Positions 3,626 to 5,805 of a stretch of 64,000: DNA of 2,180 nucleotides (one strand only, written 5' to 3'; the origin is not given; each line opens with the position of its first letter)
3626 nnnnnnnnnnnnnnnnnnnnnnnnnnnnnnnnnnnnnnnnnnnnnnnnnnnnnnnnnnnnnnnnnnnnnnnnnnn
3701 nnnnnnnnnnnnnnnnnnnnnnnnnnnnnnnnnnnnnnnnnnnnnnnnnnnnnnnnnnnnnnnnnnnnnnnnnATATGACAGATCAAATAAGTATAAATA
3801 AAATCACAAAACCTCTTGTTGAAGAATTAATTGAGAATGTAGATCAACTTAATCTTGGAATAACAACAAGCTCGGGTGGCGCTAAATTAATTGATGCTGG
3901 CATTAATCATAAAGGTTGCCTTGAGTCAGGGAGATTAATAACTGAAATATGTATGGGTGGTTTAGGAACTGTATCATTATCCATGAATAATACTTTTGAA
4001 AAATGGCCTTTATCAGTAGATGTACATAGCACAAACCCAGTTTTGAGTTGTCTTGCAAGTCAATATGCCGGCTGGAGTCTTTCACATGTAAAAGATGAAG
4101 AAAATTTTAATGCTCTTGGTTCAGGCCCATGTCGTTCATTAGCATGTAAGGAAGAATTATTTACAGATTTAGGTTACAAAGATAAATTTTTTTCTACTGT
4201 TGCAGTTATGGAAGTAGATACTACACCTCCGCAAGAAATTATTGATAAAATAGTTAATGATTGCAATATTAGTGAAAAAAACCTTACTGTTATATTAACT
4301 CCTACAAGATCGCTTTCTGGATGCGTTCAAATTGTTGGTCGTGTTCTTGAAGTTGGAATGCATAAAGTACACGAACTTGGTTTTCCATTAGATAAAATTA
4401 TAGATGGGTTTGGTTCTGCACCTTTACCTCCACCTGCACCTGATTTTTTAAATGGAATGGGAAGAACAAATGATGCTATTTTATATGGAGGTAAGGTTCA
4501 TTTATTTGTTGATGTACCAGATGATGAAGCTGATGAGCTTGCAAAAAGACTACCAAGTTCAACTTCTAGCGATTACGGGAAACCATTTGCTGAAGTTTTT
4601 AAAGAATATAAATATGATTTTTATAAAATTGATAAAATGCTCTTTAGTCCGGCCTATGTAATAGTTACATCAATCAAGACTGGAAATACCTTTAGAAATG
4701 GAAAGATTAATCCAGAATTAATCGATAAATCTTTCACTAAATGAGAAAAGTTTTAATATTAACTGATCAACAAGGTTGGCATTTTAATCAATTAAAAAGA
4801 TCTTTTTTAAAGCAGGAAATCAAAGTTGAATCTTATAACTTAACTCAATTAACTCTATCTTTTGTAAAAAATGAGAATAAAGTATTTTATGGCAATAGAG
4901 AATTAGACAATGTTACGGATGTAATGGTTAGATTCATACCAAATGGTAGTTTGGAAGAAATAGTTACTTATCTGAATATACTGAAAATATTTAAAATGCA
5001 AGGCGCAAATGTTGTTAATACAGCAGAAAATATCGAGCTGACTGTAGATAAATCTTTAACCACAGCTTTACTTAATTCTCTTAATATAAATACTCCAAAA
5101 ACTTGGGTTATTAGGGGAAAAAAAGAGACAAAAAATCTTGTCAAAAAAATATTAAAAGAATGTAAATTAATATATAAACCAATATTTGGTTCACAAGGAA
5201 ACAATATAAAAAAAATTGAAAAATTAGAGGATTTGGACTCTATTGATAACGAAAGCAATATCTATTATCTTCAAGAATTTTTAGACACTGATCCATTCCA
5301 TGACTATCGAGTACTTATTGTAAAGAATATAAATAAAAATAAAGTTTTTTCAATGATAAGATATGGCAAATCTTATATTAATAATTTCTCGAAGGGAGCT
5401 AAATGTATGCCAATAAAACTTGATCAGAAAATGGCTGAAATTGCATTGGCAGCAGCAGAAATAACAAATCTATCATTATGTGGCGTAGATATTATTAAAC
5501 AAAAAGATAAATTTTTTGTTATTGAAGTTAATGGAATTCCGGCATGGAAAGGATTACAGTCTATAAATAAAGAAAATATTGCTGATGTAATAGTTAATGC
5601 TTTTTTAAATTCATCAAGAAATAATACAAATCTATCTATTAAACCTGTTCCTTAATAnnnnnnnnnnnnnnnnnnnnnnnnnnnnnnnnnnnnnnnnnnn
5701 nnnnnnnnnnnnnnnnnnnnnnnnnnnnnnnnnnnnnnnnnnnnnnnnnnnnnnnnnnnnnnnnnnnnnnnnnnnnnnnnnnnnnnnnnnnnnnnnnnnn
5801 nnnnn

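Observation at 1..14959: Compact H4MPT/methylofuran-linked formaldehyde-oxidation and cofactor-biosynthesis island in a very AT-rich genome that also encodes Sox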

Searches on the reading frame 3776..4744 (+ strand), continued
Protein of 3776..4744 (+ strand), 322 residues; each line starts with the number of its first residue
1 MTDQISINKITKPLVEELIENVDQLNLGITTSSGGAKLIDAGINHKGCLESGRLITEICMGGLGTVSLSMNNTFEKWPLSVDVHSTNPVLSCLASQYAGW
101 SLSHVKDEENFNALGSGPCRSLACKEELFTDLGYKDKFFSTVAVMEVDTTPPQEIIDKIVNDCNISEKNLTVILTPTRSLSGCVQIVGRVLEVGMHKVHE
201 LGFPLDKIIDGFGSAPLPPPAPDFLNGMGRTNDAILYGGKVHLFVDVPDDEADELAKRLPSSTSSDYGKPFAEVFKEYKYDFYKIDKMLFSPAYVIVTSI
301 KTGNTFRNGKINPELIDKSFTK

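Call 64: find_encoding_contigs(protein=P0253, flank=10000, max_places=2)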
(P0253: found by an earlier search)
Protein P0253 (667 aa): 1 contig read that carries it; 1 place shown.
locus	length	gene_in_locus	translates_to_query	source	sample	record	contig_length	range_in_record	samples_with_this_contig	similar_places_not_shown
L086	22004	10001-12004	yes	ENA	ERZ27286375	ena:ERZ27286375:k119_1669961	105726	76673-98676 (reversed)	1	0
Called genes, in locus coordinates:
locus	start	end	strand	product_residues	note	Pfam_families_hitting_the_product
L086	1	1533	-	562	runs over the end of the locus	PF01257:2Fe-2S_thioredx, PF01512:Complex1_51K, PF10531:SLBB (weak), PF10589:NADH_4Fe-4S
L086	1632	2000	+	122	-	PF01329:Pterin_4a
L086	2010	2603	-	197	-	PF00578:AhpC-TSA (weak), PF02630:SCO1-SenC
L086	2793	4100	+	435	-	PF00487:FA_desaturase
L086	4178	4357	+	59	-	PF06902:Fer4_19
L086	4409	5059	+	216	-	-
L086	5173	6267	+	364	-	PF00111:Fer2, PF00175:NAD_binding_1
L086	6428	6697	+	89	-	-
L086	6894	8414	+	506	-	-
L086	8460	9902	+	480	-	PF05694:SBP56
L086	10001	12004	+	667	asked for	PF02630:SCO1-SenC, PF00034:Cytochrom_C (faint), PF03150:CCP_MauG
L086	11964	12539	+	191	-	PF08534:Redoxin, PF00578:AhpC-TSA, PF13905:Thioredoxin_8 (weak)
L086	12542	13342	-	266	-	PF01493:GXGXG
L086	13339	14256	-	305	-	PF01913:FTR, PF02741:FTR_C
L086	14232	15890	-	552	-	PF07969:Amidohydro_3, PF01979:Amidohydro_1 (weak)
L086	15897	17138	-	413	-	-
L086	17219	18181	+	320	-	PF00288:GHMP_kinases_N (weak)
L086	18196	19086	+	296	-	PF09176:Mpt_N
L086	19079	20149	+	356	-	PF02655:ATP-grasp_3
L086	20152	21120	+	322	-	PF02289:MCH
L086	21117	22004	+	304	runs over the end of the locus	PF18030:Rimk_N (weak), PF14397:ATPgrasp_ST (faint), PF02655:ATP-grasp_3, PF08443:RimK, PF02955:GSH-S_ATP (weak)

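Call 65: search_protein_families(library=ncbifam, proteins=[L086:8460-9902:+, L086:6894-8414:+, L086:4409-5059:+, L086:2793-4100:+, L086:5173-6267:+, L086:1-1533:-, L086:10001-12004:+, L086:11964-12539:+, L086:6428-6697:+, L086:2010-2603:-], max_evalue=0.00001)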
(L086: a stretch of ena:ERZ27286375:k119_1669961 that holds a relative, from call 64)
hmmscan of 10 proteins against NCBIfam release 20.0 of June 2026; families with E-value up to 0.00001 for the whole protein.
L086:8460-9902:+ (480 aa): 1 family
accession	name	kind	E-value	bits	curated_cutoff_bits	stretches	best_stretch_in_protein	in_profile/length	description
NF052453.1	MthilOxMtoX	equivalog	2.3e-212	704.8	650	1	49-466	2-407/408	methanethiol oxidase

L086:6894-8414:+ (506 aa): 0 families

L086:4409-5059:+ (216 aa): 0 families

L086:2793-4100:+ (435 aa): 0 families

L086:5173-6267:+ (364 aa): 23 families
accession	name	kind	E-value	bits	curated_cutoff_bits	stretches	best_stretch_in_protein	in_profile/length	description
NF040810.1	BenC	equivalog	7.2e-69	232.5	430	1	29-359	15-331/333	benzoate 1,2-dioxygenase electron transfer component BenC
NF008822.0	PRK11872.1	equivalog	3.1e-56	190.8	402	1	30-361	18-338/341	anthranilate 1,2-dioxygenase electron transfer component AntC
NF045803.1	MethMoxFADbindMmoC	equivalog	5.5e-52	176.6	500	1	31-358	18-340/343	aromatic/alkene monooxygenase hydroxylase FAD-binding subunit MmoC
TIGR02160.1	PA_CoA_Oxy5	hypoth_equivalog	3.4e-39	134.6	420.8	2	156-360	44-243/352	1,2-phenylacetyl-CoA epoxidase subunit PaaE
NF058606.1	GlBtMonoRdsGbcB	equivalog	2e-34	119.1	500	2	154-358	52-247/362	glycine betaine monooxygenase reductase subunit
TIGR01941.1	nqrF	equivalog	9.4e-32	110.4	295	2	185-359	235-404/405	NADH:ubiquinone reductase (Na(+)-transporting) subunit F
NF005963.0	PRK08051.1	equivalog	3.4e-27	95.2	230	1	120-358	6-230/233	NAD(P)H-flavin reductase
NF052252.1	flav_redu_LuxG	exception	1.8e-24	86.2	340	1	121-359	4-230/232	flavin mononucleotide reductase LuxG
NF007964.0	PRK10684.1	equivalog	2.7e-24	85.7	383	2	149-361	39-240/333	NADH oxidoreductase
NF009805.0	PRK13289.1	equivalog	3.4e-20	72.3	432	1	159-360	201-394/399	NO-inducible flavohemoprotein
NF004317.0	PRK05713.1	equivalog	4.6e-18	65.5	338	1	25-279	7-249/312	iron-sulfur-binding ferredoxin reductase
TIGR02008.1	fdx_plant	subfamily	4e-15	55.4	81.15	1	26-104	14-90/97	ferredoxin [2Fe-2S]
TIGR02911.1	sulfite_red_B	equivalog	4.9e-14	52.1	288.6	1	141-356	25-222/261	anaerobic sulfite reductase subunit AsrB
NF000796.0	PRK00054.1-1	equivalog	9.7e-14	51.2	224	1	149-348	31-194/254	dihydroorotate dehydrogenase electron transfer subunit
NF006220.0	PRK08345.1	subfamily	2.2e-12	46.8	395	1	121-354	15-247/294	cytochrome-c3 hydrogenase subunit gamma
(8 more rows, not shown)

L086:1-1533:- (511 aa): 15 families
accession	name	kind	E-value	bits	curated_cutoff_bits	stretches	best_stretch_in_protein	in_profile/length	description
TIGR01959.1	nuoF_fam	equivalog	7.1e-103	344.1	558.65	1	175-507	10-351/410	NADH-quinone oxidoreductase subunit NuoF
NF010120.0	PRK13596.1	equivalog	3.5e-90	302.6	389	1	199-506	38-357/433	NADH-quinone oxidoreductase subunit NuoF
NF008436.0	PRK11278.1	equivalog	1.2e-72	245.3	749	1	178-510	26-369/448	NADH-quinone oxidoreductase subunit NuoF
TIGR01958.1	nuoE_fam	subfamily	6.5e-21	75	142.4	1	38-165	14-145/148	NADH-quinone oxidoreductase subunit NuoE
NF005722.0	PRK07539.1-2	equivalog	3.3e-19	69.5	141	1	33-166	18-155/157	NADH-quinone oxidoreductase subunit NuoE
NF005747.0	PRK07571.1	equivalog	2.1e-18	66.6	224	1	28-163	25-164/173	bidirectional hydrogenase complex protein HoxE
NF004638.0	PRK05988.1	equivalog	5.6e-16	58.7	198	1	39-165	25-155/159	formate dehydrogenase subunit gamma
NF005721.0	PRK07539.1-1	equivalog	6.5e-15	55.2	308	1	38-170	44-180/292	NADH-quinone oxidoreductase subunit NuoE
NF005725.0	PRK07539.1-5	equivalog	5.8e-14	52.1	220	1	38-165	37-169/174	NADH-quinone oxidoreductase subunit NuoE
NF005724.0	PRK07539.1-4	equivalog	2.4e-10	40.7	280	1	42-166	42-171/240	NADH-quinone oxidoreductase subunit NuoE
TIGR04481.1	PR_assoc_PrdC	equivalog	2.1e-09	36.7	490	1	201-425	73-271/425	proline reductase-associated electron transfer protein PrdC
NF005723.0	PRK07539.1-3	equivalog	3.5e-09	36.7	226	1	42-147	26-135/158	NADH-quinone oxidoreductase subunit NuoE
TIGR01945.1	rnfC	subfamily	3.1e-08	32.6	245.95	1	196-296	116-215/435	RnfABCDGE type electron transport complex subunit C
NF003454.1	PRK05035.1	equivalog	5.5e-08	31.8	345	1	198-336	120-249/556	electron transport complex subunit RsxC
NF009040.0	PRK12373.1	equivalog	9.8e-08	32.1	514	1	43-166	40-168/400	NADH-quinone oxidoreductase subunit E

L086:10001-12004:+ (667 aa): 4 families
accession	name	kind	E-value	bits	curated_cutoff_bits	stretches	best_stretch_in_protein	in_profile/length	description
TIGR04039.1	MXAN_0977_Heme2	hypoth_equivalog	2.1e-66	224.3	362.85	1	309-637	2-326/336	MbnH family di-heme enzyme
TIGR03791.1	TTQ_mauG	equivalog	4.6e-62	209.9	443.85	2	314-509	1-191/291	tryptophan tryptophylquinone biosynthesis enzyme MauG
TIGR03981.2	SAM_quin_mod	hypoth_equivalog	4.7e-32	111.4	340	2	544-598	304-358/411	His-Xaa-Ser system-associated MauG-like protein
NF052341.1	hydrazine_gamma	equivalog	1.5e-06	27.4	625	0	443-632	172-339/339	hydrazine synthase subunit gamma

L086:11964-12539:+ (191 aa): 9 families
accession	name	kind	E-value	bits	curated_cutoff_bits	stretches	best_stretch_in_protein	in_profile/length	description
NF002854.0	PRK03147.1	subfamily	1.4e-28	100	170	1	24-171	14-160/176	thiol-disulfide oxidoreductase ResA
NF047696.1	ThlDiSintTplARhiz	equivalog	7.5e-16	58.6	230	1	60-127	85-153/219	thiol:disulfide interchange protein TlpA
NF041202.1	StoA_CxxC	exception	2.8e-14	53.3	210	1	32-163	11-144/163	endospore biogenesis thiol-disulfide oxidoreductase StoA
TIGR00385.1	dsbE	subfamily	8.2e-12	45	123.15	1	65-170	55-157/173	DsbE family thiol:disulfide interchange protein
NF041054.1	WAxxUGC_long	equivalog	8.2e-10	38.5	300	1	49-163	81-194/354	ResA-like WAxxUGC motif-containing protein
NF011941.0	PRK15412.1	equivalog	3.6e-07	29.9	359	1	53-169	46-161/185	thiol:disulfide interchange protein DsbE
TIGR01068.1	thioredoxin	equivalog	6e-06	26.4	96.8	0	72-110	14-53/101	thioredoxin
NF006960.0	PRK09437.1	equivalog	6.5e-06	26.1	140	1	43-140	1-98/156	thioredoxin-dependent thiol peroxidase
NF047697.1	ThioredTrxAClost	equivalog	9.8e-06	25.7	140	0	72-111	17-57/105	thioredoxin TrxA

L086:6428-6697:+ (89 aa): 0 families

L086:2010-2603:- (197 aa): 0 families

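Call 68: find_encoding_contigs(protein=P0136, flank=10000, max_places=1)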
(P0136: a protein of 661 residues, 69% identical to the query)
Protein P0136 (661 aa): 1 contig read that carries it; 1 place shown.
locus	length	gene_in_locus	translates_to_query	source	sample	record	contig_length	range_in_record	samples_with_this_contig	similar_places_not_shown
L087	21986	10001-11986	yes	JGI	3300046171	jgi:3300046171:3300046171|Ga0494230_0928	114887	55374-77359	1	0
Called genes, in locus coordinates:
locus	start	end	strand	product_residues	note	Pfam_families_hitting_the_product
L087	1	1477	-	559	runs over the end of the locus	PF01257:2Fe-2S_thioredx, PF01512:Complex1_51K, PF10531:SLBB (weak), PF10589:NADH_4Fe-4S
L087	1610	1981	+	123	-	PF01329:Pterin_4a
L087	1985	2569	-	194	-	PF02630:SCO1-SenC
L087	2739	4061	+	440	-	PF00487:FA_desaturase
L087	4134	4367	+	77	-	PF06902:Fer4_19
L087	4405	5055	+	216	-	-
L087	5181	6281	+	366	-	PF00111:Fer2, PF00970:FAD_binding_6 (faint), PF00175:NAD_binding_1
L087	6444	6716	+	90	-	-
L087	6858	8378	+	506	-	-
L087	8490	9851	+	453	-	PF05694:SBP56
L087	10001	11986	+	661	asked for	PF02630:SCO1-SenC, PF00034:Cytochrom_C (faint), PF03150:CCP_MauG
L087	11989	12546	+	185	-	PF00578:AhpC-TSA, PF08534:Redoxin, PF00085:Thioredoxin, PF13098:Thioredoxin_2 (weak), PF13905:Thioredoxin_8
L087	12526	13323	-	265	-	PF01493:GXGXG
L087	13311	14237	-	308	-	PF01913:FTR, PF02741:FTR_C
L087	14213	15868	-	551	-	PF07969:Amidohydro_3, PF01979:Amidohydro_1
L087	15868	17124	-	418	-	-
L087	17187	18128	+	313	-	-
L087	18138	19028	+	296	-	PF09176:Mpt_N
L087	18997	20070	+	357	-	PF02655:ATP-grasp_3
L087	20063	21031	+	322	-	PF02289:MCH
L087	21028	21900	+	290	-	PF18030:Rimk_N, PF02655:ATP-grasp_3, PF02955:GSH-S_ATP, PF08443:RimK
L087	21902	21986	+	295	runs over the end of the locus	PF01874:CitG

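Call 69: search_protein_families(library=pfam, proteins=[L086:6894-8414:+, L086:4409-5059:+, L086:6428-6697:+, L086:2793-4100:+], max_evalue=0.1)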
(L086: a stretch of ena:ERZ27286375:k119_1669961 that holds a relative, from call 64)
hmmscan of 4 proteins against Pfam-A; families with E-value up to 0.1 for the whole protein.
L086:6894-8414:+ (506 aa): 2 families
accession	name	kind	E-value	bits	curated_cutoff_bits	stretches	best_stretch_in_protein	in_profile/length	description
PF03349.22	Toluene_X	-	7.2e-05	21.9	29.7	1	40-210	21-166/421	Outer membrane protein transport protein (OMPP1/FadL/TodX)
PF02462.21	Opacity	-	0.03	14.8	21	0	110-202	25-98/126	Opacity family porin protein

L086:4409-5059:+ (216 aa): 4 families
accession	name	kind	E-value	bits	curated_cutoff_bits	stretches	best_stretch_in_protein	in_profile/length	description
PF13410.11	GST_C_2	-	0.0017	18.8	24.9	1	115-177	9-67/69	Glutathione S-transferase, C-terminal domain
PF13409.12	GST_N_2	-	0.0048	17.9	25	1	19-81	2-69/70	Glutathione S-transferase, N-terminal domain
PF13417.12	GST_N_3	-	0.03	15.1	22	1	14-64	2-52/75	Glutathione S-transferase, N-terminal domain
PF14497.11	GST_C_3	-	0.048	14.3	21.6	1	116-185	30-96/104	Glutathione S-transferase, C-terminal domain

L086:6428-6697:+ (89 aa): 0 families

L086:2793-4100:+ (435 aa): 1 family
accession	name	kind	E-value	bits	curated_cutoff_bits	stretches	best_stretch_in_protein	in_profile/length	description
PF00487.30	FA_desaturase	-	9.3e-27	94.8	29.7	1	153-353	8-232/253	Fatty acid desaturase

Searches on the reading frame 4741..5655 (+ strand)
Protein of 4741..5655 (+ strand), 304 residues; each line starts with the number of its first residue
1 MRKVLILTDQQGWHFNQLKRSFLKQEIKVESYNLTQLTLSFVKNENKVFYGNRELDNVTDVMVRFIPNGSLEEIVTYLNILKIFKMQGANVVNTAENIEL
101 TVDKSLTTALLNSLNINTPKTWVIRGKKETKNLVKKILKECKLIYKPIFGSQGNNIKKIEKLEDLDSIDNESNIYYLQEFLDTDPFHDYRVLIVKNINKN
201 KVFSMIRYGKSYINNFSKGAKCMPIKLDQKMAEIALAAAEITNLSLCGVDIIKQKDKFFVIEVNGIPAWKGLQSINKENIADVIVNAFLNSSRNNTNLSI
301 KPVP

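Call 5: search_protein_families(library=ncbifam, proteins=[window:4741-5655:+], max_evalue=0.001)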
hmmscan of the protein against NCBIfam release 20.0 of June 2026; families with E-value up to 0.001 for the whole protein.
window:4741-5655:+ (304 aa): 19 families
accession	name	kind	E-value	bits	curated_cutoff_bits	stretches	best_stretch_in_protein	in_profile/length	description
NF040720.1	MptN_Meth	equivalog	8.5e-52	176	350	1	5-287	4-289/291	tetrahydromethanopterin:alpha-L-glutamate ligase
TIGR00768.1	rimK_fam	subfamily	4.1e-39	134.6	143.4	1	3-286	1-274/276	RimK family alpha-L-glutamate ligase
TIGR02144.1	LysX_arch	equivalog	1.3e-31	109.7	275.6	1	56-288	43-275/281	lysine biosynthesis protein LysX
TIGR04443.1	F420_CofF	equivalog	1.9e-25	89.5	300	1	78-286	67-280/283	coenzyme gamma-F420-2:alpha-L-glutamate ligase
TIGR04356.1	grasp_GAK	hypoth_equivalog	3.6e-19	69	300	1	5-288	3-283/287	GAK system ATP-grasp enzyme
NF007764.0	PRK10446.1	equivalog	3.2e-14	52.9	331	1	29-288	29-286/300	30S ribosomal protein S6--L-glutamate ligase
NF009405.0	PRK12767.1-4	equivalog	9.7e-11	41.2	390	1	82-191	90-192/320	carbamoyl phosphate synthase-like protein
TIGR02068.2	cya_phycin_syn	equivalog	1.6e-09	36.3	850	1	97-196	207-306/862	cyanophycin synthetase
NF003573.0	PRK05246.1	equivalog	3.8e-09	35.8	272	1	54-282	76-303/316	glutathione synthase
TIGR01380.1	glut_syn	equivalog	1e-07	31.3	299.05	1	54-283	75-303/312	glutathione synthase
NF009402.0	PRK12767.1-1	equivalog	4.8e-07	28.9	218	1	82-264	93-273/329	carbamoyl phosphate synthase-like protein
NF009406.0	PRK12767.1-5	equivalog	7.7e-06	25.2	271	1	91-264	101-268/327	carbamoyl phosphate synthase-like protein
NF038074.1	fam_STM4014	hypoth_equivalog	1.7e-05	24.3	175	0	79-151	91-166/349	STM4014 family protein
NF010623.0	PRK14016.1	subfamily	1.9e-05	23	877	1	98-194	209-305/871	cyanophycin synthetase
NF053643.1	Ddl_archaea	equivalog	3.1e-05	23.1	500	1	92-267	95-272/367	putative pseudomurein biosynthesis ATP-grasp protein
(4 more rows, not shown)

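Call 7: search_protein_families(library=pfam, proteins=[window:4741-5655:+], max_evalue=0.001)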
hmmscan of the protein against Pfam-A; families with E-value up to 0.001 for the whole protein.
window:4741-5655:+ (304 aa): 6 families
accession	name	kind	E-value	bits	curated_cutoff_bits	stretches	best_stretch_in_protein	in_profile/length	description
PF08443.16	RimK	-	3.2e-26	92.5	21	1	102-286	2-186/188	RimK-like ATP-grasp domain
PF14397.11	ATPgrasp_ST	-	4.7e-10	39.6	31.4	1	92-180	10-100/278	Sugar-transfer associated ATP-grasp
PF02655.19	ATP-grasp_3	-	4.9e-10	40.2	23.2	1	103-264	3-154/160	ATP-grasp domain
PF02955.21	GSH-S_ATP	-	5.8e-06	26.3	23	1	116-264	10-160/175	Prokaryotic glutathione synthetase, ATP-grasp domain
PF18030.7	Rimk_N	-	8.5e-06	26.4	26.4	1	3-98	2-94/94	RimK PreATP-grasp domain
PF14398.11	ATPgrasp_YheCD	-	0.00023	20.9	26.8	0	119-163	30-71/255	YheC/D like ATP-grasp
